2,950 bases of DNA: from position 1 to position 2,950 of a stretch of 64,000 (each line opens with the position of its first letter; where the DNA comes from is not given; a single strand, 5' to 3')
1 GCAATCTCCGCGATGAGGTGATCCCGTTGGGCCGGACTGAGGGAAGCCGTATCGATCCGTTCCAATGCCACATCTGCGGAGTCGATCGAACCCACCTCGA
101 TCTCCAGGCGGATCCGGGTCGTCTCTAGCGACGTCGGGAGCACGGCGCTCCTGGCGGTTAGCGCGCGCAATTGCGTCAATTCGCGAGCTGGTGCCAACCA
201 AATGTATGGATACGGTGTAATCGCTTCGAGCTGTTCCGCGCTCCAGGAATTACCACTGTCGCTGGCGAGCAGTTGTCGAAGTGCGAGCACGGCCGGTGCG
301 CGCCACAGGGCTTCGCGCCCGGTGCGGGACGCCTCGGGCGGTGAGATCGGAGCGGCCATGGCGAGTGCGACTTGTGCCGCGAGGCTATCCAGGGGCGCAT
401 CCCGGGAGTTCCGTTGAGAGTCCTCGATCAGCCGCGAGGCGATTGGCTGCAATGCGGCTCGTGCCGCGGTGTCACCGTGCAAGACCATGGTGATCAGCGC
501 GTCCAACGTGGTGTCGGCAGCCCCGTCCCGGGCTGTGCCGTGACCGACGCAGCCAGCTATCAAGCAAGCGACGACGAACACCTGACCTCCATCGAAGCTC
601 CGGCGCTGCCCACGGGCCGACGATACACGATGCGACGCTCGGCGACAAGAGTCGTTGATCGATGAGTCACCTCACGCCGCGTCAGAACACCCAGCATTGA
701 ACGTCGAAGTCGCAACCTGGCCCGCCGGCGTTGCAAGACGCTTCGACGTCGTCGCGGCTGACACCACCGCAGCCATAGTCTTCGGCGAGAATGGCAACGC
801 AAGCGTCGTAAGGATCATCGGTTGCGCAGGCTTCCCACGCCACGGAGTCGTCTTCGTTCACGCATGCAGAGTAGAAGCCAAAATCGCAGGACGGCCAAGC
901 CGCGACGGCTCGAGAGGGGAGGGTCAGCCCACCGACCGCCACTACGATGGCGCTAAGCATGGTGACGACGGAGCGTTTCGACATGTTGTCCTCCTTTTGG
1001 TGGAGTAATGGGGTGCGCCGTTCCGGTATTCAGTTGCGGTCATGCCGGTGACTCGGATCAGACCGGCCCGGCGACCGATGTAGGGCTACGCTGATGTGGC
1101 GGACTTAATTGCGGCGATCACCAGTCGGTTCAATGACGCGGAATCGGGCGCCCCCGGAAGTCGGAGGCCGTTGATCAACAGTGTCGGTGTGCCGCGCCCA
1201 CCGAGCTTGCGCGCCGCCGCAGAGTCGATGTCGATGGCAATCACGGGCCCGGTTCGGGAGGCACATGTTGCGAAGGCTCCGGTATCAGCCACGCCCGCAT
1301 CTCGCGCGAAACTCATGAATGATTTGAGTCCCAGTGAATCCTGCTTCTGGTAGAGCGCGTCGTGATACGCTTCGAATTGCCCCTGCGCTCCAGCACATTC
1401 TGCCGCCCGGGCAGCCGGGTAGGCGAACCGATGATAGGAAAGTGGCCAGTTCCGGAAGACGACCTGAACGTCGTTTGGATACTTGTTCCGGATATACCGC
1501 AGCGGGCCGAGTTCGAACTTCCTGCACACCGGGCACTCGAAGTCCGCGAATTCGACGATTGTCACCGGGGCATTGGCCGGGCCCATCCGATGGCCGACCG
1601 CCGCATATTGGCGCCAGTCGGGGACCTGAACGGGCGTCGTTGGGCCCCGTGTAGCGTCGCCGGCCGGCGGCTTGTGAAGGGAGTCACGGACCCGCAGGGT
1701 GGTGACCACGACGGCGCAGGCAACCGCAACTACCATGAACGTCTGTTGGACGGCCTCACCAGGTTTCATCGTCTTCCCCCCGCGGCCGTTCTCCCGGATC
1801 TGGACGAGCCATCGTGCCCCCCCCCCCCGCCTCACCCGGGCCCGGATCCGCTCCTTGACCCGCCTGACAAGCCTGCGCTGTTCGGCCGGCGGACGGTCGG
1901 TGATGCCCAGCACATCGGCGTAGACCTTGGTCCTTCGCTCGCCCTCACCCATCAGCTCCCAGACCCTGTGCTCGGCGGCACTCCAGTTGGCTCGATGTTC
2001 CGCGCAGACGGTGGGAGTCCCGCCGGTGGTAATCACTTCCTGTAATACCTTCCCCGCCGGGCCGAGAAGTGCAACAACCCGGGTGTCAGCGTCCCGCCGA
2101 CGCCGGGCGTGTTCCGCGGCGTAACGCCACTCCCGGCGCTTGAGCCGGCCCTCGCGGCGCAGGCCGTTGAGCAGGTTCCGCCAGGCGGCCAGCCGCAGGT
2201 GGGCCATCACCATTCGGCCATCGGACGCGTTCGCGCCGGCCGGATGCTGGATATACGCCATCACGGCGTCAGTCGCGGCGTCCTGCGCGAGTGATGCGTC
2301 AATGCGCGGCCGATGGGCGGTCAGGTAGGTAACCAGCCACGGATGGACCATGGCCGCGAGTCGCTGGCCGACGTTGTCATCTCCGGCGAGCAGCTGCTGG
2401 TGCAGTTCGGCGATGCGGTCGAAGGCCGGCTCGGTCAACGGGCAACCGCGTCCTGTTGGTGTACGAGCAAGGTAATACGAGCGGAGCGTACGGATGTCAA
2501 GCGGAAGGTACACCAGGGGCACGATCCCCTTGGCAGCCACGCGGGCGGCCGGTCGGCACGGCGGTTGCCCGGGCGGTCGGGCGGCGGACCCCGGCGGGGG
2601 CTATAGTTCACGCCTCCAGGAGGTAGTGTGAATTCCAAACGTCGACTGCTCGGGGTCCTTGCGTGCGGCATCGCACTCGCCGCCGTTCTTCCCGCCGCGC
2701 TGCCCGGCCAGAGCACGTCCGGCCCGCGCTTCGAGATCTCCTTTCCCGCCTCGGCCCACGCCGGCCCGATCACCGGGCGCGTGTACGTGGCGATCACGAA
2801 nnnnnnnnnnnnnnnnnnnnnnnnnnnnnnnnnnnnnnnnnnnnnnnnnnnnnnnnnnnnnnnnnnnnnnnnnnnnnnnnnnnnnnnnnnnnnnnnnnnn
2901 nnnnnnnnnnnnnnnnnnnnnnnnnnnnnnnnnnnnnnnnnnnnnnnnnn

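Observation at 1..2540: Cassette 1 outside the comM array: sigma-like regulator, DsbA-like, Cys-rich peptide, lipoprotein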

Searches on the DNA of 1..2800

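Call 67: search_rna_families(source=window, start=1, end=2800, threshold=evalue, max_evalue=1)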
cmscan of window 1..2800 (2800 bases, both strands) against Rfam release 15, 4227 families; matches with E-value up to 1: 0.
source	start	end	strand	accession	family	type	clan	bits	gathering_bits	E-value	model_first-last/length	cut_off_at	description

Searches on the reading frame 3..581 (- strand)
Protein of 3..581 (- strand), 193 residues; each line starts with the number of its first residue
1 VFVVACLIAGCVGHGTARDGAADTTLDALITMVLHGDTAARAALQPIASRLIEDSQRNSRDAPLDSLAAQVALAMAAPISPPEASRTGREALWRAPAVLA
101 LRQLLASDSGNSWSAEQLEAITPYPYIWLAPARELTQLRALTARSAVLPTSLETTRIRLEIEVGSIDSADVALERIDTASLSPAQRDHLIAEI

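Call 6: search_protein_families(library=pfam, proteins=[window:3-581:-], max_evalue=1)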
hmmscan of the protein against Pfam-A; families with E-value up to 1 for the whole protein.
window:3-581:- (193 aa): 1 family
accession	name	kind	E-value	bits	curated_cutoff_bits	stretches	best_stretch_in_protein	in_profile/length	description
PF06497.16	Baculo_Ac102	-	0.27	12.1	27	1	22-70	11-58/99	Baculovirus Ac102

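Call 7: search_protein_families(library=ncbifam, proteins=[window:3-581:-], max_evalue=1)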
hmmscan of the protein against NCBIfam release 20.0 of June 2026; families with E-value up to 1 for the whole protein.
window:3-581:- (193 aa): 0 families

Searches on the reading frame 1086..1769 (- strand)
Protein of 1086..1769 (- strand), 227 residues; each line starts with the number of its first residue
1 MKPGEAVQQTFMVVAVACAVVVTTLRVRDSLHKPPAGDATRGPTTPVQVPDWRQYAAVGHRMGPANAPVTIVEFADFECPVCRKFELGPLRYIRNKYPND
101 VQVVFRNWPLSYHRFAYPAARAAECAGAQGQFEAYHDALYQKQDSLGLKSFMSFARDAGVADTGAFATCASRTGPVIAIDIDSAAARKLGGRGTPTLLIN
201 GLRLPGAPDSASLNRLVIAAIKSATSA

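Call 79: search_solved_structures(query=window:1086-1769:-, max_evalue=0.001, show_alignments=1)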
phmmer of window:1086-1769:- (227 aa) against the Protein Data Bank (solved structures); distinct sequences matched with E-value up to 0.001: 15.
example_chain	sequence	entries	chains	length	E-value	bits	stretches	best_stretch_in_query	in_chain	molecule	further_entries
3gyk_A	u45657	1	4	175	2.7e-16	63.1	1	63-222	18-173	27kDa outer membrane protein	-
4pwp_A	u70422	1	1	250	5.9e-15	58.8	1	60-222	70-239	DsbA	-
4pwo_A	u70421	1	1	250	9.2e-15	58.2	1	60-222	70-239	DsbA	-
7unn_A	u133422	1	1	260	1.6e-14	57.4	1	60-222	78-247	Thioredoxin domain-containing protein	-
7uno_A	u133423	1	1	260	3.9e-13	52.8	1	60-222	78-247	Thioredoxin domain-containing protein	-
4n30_A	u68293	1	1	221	2.7e-11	46.8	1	62-201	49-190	Protein disulfide isomerase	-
6nen_A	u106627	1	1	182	1.1e-09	41.6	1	57-217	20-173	Copper resistance protein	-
6mhh_A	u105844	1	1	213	1.6e-09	41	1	57-217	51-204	Metal resistance protein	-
4xvw_A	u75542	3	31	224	1.9e-09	40.8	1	57-217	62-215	DsbA-like protein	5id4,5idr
4gxz_A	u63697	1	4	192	2.3e-08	37.3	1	60-224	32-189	Suppression of copper sensitivity protein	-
7rgv_A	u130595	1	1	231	2.7e-07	33.7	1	64-211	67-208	Thioredoxin domain-containing protein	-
3eu3_A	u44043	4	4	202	7.4e-06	29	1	62-146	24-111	BdbD | Disulfide bond formation protein D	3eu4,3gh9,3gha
3f4r_A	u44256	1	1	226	2.3e-05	27.4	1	62-199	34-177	Putative uncharacterized protein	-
3f4s_A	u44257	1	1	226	8.1e-05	25.6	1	62-195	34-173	Putative uncharacterized protein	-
3gmf_A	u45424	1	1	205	0.00015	24.7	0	164-221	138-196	Protein-disulfide isomerase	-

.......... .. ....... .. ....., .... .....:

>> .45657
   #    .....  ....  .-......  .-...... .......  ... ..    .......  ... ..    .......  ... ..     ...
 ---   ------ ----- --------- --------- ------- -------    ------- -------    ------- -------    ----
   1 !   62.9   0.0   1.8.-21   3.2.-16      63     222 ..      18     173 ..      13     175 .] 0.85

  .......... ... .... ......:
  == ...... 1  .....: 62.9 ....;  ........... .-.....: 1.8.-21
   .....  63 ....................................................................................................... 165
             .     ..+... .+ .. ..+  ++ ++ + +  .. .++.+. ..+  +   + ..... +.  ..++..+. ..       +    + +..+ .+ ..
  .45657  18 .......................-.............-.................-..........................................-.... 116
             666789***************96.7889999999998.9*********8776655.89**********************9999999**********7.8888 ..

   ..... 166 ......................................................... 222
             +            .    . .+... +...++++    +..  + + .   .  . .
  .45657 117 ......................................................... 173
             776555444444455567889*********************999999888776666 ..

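Call 89: find_encoding_contigs(protein=window:1086-1769:-, flank=5000, max_places=6)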
Protein window:1086-1769:- (227 aa): no gene with exactly this product is on record in the collection.

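Call 90: search_protein_families(library=padloc, proteins=[window:1086-1769:-], max_evalue=0.01)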
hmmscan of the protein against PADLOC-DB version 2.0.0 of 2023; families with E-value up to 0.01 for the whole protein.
window:1086-1769:- (227 aa): 0 families
